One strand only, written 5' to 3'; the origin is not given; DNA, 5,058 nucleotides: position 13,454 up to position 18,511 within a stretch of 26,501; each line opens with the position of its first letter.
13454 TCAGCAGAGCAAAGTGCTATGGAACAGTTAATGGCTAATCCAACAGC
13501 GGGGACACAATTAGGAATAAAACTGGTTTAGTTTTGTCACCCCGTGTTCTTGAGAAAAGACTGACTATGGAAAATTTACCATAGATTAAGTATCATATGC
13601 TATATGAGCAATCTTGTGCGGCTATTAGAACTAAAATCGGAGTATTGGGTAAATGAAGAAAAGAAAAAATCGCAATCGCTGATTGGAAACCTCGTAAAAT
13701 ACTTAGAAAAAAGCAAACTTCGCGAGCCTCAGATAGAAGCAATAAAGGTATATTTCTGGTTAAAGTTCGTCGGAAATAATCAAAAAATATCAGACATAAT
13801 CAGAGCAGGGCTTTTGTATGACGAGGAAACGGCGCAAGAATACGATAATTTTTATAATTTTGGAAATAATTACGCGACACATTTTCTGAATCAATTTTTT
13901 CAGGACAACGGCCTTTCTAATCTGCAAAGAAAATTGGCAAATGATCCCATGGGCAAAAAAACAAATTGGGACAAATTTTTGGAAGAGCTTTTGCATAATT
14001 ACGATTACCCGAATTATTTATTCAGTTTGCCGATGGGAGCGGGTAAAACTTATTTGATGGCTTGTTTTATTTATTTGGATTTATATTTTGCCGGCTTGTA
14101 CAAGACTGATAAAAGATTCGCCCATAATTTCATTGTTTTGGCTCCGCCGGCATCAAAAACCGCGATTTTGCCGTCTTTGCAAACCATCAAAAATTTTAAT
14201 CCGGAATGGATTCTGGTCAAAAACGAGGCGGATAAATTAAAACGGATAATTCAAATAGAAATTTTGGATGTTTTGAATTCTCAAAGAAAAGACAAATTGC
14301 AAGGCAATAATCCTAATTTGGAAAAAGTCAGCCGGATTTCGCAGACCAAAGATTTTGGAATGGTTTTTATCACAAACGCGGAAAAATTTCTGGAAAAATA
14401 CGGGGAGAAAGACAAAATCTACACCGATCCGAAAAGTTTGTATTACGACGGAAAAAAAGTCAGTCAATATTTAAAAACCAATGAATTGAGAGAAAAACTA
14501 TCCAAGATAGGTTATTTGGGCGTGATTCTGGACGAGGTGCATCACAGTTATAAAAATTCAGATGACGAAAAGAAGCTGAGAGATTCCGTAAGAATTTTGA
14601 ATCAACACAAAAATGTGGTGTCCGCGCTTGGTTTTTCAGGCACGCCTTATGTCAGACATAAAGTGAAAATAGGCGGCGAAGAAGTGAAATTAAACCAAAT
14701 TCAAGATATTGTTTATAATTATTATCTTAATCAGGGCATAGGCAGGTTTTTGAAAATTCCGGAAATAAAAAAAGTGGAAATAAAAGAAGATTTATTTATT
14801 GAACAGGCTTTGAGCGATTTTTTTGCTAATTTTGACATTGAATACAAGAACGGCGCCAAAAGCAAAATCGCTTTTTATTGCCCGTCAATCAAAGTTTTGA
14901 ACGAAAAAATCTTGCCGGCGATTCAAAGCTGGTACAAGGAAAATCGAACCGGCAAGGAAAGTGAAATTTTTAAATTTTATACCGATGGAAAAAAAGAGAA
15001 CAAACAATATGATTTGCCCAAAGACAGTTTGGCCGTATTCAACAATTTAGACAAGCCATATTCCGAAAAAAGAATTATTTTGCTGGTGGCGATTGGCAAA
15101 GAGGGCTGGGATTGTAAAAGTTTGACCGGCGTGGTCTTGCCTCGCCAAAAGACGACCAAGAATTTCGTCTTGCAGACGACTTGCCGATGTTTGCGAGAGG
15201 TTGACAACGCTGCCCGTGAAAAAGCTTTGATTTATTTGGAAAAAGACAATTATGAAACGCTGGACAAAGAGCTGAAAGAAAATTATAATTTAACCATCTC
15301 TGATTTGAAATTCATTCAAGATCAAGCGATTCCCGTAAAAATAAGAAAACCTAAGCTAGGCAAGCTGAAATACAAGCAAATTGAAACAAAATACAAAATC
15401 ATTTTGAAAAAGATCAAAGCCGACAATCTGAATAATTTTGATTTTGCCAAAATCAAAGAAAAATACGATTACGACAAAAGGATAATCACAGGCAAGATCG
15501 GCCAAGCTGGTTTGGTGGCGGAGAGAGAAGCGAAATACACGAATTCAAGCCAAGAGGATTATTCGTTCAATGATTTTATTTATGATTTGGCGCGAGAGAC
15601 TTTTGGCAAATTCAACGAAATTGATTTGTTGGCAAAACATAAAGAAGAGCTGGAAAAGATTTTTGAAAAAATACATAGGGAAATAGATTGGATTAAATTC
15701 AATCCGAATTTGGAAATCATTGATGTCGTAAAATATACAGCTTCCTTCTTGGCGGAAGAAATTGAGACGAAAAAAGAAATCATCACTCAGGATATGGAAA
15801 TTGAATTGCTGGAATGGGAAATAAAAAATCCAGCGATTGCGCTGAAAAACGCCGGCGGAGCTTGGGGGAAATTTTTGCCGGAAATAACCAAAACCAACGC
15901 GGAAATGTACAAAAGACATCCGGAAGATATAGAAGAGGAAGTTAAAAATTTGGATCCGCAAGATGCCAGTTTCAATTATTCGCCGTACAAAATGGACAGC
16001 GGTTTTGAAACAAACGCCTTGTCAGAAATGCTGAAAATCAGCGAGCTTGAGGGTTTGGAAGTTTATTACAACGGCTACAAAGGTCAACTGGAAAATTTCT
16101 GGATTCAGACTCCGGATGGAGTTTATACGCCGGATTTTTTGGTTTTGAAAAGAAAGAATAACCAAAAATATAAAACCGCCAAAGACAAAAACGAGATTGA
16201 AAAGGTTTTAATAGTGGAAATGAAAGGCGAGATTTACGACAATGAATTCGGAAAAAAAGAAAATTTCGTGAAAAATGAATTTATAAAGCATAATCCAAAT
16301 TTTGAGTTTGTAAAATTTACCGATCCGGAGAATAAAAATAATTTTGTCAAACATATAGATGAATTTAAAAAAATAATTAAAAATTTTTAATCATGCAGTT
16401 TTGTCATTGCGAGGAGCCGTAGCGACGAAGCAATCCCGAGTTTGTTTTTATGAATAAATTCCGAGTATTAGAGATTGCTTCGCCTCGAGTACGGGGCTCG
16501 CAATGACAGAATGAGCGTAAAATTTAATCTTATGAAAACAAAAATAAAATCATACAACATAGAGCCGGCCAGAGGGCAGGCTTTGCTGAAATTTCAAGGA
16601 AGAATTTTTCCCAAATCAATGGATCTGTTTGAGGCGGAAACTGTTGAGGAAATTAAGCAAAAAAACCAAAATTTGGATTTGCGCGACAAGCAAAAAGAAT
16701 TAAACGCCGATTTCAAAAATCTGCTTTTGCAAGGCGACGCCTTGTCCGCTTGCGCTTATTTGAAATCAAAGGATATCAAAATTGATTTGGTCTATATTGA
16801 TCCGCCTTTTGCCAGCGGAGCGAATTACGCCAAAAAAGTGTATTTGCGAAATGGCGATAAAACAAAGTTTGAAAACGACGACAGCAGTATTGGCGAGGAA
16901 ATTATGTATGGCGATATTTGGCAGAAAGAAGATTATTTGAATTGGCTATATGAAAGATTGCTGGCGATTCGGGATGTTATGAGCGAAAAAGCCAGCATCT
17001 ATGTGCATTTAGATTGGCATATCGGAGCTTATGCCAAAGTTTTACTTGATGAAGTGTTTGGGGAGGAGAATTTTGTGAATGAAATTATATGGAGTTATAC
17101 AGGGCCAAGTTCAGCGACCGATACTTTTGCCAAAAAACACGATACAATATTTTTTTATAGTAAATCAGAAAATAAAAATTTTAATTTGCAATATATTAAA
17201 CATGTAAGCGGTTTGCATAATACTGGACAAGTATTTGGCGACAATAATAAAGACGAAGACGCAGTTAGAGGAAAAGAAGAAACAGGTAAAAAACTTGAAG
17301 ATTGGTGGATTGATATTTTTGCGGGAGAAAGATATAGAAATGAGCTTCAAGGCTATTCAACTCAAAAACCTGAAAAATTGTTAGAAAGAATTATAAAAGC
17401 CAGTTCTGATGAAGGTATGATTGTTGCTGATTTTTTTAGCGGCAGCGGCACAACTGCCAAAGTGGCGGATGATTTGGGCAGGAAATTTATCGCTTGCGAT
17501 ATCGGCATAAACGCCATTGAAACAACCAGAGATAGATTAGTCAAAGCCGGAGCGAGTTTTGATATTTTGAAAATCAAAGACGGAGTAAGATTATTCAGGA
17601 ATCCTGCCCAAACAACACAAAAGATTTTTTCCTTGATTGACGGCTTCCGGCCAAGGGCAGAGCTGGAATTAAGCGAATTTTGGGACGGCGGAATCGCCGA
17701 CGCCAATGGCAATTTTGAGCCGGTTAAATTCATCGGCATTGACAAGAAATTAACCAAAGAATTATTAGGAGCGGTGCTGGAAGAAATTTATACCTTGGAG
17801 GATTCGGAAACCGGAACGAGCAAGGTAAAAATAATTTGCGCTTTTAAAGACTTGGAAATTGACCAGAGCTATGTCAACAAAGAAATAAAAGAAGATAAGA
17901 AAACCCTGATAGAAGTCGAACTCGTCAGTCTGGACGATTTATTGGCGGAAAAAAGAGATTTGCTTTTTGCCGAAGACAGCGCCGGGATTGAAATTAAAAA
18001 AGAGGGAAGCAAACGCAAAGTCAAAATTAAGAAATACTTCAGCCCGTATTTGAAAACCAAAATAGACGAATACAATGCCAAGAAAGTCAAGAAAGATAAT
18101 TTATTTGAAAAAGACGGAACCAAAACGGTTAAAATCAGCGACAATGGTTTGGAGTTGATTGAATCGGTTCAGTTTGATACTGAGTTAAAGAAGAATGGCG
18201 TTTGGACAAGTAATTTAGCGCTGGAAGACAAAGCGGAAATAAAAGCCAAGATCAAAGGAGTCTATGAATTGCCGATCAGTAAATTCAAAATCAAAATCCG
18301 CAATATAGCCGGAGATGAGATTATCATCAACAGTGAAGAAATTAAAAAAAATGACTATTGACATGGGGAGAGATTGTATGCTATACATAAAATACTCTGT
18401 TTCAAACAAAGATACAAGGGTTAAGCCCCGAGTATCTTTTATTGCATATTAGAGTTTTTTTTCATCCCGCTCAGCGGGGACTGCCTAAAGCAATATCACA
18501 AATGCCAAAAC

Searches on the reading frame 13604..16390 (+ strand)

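Call 87: search_protein_families(library=pfam, proteins=[window:13604-16390:+], max_evalue=0.00001)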
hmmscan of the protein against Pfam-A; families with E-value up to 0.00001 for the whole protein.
window:13604-16390:+ (928 aa): 1 family
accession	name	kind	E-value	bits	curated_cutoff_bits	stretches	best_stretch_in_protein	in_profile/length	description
PF04851.21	ResIII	-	2.6e-06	27.9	22.5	1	134-348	22-162/164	Type III restriction enzyme, res subunit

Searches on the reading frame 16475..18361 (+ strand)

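Call 87: search_protein_families(library=pfam, proteins=[window:16475-18361:+], max_evalue=0.00001)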
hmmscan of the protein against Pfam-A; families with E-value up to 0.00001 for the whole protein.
window:16475-18361:+ (628 aa): 1 family
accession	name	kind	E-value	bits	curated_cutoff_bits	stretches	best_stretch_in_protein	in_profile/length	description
PF01555.25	N6_N4_Mtase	-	1.4e-46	159.7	26.7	1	103-351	1-219/221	DNA methylase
